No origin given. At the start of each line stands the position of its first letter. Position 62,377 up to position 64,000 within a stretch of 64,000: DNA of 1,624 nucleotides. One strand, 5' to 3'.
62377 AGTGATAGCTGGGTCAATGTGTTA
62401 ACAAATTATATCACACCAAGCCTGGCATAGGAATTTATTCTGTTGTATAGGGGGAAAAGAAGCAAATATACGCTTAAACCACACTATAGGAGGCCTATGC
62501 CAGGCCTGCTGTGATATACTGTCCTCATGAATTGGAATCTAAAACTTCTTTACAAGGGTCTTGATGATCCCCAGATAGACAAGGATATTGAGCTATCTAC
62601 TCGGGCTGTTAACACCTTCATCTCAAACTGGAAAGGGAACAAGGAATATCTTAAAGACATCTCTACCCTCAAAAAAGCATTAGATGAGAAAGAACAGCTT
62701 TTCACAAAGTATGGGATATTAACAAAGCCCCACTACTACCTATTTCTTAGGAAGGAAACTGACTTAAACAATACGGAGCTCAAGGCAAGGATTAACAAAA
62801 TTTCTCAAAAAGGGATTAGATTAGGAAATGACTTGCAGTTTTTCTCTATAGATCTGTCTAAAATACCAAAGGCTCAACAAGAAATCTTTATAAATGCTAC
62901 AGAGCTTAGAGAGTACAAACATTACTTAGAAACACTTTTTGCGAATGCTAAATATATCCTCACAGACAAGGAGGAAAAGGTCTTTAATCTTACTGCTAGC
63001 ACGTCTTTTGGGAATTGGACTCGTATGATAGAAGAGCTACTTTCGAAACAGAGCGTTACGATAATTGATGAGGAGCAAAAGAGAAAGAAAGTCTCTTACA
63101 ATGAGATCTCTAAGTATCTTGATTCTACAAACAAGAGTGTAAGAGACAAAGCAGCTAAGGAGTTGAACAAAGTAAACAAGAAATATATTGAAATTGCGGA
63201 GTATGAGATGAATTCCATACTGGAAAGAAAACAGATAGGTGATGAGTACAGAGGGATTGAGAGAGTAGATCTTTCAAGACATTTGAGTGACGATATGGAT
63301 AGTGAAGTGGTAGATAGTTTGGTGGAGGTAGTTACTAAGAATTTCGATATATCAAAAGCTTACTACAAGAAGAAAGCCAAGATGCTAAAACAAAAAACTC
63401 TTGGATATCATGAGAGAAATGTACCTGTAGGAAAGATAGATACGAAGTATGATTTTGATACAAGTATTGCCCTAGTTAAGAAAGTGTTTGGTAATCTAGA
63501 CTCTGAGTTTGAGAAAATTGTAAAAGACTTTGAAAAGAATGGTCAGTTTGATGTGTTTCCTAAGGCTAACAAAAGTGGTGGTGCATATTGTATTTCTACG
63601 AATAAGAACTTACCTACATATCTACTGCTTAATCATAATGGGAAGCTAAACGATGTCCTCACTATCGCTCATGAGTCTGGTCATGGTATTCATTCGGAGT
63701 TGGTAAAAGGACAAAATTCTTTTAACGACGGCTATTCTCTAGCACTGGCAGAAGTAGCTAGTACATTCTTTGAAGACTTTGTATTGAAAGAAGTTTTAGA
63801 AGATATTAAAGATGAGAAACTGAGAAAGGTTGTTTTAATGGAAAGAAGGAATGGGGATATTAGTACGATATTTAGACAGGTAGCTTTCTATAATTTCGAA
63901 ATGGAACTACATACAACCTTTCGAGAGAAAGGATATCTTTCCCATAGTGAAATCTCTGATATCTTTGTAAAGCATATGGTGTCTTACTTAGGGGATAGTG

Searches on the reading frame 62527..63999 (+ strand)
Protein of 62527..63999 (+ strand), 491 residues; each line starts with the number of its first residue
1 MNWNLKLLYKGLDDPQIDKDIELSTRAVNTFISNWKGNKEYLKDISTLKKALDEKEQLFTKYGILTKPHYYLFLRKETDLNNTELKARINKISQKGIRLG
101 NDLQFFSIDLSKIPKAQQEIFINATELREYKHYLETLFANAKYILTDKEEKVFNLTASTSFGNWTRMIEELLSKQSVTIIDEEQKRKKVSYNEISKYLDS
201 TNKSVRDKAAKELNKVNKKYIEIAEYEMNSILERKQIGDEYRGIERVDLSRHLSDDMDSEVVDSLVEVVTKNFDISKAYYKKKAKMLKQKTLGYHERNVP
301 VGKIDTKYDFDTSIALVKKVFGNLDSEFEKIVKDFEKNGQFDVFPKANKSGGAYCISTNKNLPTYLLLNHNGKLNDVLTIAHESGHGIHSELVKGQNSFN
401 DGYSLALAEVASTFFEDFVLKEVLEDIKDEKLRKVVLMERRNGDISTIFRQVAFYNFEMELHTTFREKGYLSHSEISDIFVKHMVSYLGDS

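Call 10: search_protein_families(library=pfam, proteins=[window:62527-63999:+])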
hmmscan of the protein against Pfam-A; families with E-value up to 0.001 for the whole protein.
window:62527-63999:+ (491 aa): 2 families
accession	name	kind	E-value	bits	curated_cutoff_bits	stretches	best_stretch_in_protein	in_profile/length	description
PF01432.26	Peptidase_M3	-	1.3e-19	71.4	27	1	198-489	3-364/457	Peptidase family M3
PF08439.15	Peptidase_M3_N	-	1.5e-10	41.5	25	1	111-168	3-61/70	Oligopeptidase F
